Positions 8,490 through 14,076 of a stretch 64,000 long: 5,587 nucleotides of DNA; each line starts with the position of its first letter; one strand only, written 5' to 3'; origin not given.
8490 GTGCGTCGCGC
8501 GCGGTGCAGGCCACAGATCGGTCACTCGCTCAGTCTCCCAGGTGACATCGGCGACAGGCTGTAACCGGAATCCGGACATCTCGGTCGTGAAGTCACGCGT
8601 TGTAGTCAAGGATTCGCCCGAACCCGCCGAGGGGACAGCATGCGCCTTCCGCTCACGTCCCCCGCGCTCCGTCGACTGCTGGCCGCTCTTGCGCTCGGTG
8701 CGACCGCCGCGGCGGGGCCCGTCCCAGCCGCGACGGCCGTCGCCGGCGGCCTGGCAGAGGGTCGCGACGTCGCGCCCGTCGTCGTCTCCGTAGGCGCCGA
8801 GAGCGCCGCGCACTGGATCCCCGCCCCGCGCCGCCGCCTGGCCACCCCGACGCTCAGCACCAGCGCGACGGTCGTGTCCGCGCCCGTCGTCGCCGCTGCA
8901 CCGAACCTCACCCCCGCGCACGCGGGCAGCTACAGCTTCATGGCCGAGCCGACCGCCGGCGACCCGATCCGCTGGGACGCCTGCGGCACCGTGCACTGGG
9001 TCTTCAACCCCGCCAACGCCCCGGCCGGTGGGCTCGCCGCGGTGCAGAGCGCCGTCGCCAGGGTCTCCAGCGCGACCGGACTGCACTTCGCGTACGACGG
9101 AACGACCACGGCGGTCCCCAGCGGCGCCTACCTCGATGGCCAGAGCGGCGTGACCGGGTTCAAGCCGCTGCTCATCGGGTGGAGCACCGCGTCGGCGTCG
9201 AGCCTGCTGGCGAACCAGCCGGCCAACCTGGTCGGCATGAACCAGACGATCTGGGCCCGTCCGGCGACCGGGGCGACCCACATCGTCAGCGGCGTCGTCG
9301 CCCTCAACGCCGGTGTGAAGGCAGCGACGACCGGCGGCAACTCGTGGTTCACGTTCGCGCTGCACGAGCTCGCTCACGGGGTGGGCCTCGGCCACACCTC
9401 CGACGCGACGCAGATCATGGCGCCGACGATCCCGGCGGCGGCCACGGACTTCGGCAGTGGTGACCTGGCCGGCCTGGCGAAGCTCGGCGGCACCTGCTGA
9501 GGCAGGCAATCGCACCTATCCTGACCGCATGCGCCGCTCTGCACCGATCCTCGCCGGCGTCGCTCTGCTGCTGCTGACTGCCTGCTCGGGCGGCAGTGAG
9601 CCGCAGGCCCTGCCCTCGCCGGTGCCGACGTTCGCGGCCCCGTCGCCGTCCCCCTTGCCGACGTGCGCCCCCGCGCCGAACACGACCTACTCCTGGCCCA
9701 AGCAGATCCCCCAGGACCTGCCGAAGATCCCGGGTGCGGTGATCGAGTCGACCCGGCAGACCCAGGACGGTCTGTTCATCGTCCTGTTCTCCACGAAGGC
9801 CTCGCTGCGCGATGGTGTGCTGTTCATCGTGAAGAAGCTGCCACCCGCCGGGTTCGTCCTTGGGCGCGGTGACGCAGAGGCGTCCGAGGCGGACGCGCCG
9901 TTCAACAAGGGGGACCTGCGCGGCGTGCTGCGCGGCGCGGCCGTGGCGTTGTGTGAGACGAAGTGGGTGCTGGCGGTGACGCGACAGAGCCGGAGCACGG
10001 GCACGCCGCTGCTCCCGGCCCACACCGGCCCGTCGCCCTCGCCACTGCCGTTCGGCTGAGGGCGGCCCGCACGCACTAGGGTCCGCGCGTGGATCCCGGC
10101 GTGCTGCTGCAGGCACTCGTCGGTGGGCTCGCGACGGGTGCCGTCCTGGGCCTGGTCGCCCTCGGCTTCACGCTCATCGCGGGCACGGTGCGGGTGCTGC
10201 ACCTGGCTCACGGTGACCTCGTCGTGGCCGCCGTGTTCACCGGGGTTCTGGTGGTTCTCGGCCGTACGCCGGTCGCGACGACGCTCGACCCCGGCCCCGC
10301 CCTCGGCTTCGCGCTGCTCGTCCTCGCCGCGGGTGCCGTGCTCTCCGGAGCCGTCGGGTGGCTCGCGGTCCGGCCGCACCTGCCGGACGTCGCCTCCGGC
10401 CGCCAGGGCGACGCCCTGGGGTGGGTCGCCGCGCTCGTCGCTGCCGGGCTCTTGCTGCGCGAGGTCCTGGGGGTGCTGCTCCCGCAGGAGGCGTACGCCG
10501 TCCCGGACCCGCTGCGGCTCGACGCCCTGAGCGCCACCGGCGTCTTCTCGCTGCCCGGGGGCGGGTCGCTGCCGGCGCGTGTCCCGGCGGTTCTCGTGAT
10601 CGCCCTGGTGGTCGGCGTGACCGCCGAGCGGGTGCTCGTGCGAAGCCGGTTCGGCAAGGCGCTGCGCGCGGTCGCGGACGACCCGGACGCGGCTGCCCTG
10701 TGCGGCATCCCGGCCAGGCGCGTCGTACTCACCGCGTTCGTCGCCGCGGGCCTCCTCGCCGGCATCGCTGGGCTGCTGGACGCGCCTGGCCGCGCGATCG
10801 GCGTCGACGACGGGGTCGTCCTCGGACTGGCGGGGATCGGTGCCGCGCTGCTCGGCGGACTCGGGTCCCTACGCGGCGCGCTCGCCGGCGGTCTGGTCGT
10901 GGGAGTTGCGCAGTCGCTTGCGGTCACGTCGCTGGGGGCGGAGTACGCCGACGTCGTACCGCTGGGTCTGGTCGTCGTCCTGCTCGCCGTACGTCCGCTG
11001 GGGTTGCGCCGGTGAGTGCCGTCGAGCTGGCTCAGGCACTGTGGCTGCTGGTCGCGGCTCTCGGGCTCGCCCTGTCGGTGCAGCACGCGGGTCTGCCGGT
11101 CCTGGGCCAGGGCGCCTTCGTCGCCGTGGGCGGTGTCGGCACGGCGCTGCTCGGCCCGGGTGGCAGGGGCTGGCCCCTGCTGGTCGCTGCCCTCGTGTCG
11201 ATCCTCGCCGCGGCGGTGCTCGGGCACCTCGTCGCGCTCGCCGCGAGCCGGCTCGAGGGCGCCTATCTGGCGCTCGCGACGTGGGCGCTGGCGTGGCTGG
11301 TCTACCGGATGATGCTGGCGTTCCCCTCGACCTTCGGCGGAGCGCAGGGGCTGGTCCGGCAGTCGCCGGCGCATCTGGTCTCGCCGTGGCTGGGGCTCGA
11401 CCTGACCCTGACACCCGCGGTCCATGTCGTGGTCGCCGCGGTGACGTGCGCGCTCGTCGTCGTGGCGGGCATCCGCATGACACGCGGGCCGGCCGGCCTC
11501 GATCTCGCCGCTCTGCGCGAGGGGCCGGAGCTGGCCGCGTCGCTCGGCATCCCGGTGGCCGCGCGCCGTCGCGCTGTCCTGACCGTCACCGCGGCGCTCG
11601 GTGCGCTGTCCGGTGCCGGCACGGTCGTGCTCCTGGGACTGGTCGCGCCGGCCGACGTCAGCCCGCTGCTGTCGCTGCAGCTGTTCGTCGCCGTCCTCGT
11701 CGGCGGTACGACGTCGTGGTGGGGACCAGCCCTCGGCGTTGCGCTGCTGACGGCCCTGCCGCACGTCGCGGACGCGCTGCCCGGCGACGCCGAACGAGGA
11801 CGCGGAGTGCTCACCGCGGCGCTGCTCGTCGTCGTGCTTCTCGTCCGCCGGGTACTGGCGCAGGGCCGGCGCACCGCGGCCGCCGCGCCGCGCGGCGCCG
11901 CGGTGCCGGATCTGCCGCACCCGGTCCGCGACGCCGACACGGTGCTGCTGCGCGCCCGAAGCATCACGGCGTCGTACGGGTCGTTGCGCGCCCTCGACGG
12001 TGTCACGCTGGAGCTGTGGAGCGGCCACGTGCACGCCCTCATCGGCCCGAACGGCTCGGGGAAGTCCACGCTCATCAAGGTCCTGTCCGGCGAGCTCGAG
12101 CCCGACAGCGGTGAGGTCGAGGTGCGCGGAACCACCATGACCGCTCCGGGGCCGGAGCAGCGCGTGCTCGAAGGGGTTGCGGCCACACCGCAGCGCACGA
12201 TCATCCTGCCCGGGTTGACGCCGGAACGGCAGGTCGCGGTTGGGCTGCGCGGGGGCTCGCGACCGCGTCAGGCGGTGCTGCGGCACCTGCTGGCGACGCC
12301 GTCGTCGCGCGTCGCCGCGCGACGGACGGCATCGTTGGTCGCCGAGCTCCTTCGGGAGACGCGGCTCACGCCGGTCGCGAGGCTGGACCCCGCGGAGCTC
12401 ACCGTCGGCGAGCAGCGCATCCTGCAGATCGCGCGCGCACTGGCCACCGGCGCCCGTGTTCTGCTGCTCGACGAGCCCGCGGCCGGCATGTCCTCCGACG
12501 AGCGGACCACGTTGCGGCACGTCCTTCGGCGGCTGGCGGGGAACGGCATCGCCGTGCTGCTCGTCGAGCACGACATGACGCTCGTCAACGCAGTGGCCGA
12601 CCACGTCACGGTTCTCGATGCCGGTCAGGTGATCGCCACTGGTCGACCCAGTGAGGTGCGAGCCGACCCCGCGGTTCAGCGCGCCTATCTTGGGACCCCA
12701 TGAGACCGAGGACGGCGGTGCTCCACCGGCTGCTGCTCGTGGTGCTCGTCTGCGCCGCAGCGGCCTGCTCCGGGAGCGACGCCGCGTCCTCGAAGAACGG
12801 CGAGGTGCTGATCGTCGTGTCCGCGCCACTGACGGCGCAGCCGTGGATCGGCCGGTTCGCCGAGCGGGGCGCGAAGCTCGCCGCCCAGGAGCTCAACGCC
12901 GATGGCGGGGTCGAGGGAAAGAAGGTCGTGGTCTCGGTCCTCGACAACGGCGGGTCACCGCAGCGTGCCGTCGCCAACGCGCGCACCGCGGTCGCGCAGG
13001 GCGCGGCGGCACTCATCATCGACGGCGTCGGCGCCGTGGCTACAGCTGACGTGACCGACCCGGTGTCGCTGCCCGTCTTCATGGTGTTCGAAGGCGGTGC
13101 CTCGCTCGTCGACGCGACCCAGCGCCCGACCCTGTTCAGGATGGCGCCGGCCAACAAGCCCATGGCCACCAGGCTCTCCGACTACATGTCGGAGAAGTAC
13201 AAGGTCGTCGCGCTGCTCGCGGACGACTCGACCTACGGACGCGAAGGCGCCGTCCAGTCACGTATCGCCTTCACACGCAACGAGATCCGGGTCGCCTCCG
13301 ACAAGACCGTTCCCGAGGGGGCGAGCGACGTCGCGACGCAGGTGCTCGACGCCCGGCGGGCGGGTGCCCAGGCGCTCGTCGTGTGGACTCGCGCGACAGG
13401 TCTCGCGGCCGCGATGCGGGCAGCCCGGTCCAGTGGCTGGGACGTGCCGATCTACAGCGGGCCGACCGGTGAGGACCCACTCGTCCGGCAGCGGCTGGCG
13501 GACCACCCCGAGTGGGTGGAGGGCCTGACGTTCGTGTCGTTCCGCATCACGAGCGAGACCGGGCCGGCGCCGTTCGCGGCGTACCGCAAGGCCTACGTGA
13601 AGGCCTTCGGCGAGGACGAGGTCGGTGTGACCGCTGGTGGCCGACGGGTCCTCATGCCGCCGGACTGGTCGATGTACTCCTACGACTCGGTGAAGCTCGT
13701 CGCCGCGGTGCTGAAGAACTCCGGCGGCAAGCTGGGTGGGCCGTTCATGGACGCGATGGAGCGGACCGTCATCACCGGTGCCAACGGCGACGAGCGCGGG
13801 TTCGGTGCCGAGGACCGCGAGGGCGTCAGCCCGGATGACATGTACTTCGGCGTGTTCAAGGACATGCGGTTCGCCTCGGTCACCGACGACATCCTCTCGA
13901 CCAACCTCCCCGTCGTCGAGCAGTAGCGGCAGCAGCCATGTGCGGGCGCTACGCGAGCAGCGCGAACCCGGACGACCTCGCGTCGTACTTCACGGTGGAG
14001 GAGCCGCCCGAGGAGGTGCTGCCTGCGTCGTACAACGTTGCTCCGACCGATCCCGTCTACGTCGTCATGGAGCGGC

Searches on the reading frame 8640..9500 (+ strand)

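Call 60: search_protein_families(library=pfam, proteins=[window:8640-9500:+], max_evalue=0.0001)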
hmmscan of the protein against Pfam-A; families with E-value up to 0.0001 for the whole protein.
window:8640-9500:+ (286 aa): 1 family
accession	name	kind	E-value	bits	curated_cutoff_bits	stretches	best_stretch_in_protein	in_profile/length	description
PF00413.30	Peptidase_M10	-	2.2e-06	28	24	1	231-279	103-154/159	Matrixin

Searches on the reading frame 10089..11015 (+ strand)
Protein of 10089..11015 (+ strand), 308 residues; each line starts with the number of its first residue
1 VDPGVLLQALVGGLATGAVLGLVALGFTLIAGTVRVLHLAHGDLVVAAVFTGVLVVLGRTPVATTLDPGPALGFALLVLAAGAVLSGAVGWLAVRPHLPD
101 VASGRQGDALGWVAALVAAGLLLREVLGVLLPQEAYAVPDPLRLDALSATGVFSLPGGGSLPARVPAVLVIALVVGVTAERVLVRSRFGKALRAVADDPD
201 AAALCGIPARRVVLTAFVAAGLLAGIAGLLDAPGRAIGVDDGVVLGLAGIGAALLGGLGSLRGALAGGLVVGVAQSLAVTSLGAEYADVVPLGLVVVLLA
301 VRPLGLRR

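Call 60: search_protein_families(library=pfam, proteins=[window:10089-11015:+], max_evalue=0.0001)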
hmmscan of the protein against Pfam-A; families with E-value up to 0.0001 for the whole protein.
window:10089-11015:+ (308 aa): 1 family
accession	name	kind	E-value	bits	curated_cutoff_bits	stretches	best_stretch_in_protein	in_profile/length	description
PF02653.21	BPD_transp_2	-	1.1e-35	123.5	26.8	1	10-299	2-269/269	Branched-chain amino acid transport system / permease component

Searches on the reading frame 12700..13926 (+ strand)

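Call 60: search_protein_families(library=pfam, proteins=[window:12700-13926:+], max_evalue=0.0001)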
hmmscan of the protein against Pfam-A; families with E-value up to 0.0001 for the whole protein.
window:12700-13926:+ (408 aa): 2 families
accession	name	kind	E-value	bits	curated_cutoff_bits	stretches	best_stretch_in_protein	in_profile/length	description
PF13458.12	Peripla_BP_6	-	1.3e-39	137.3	31.7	1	51-384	18-336/343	Periplasmic binding protein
PF01094.35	ANF_receptor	-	7.5e-11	42.1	25.4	1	57-249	5-204/353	Receptor family ligand binding region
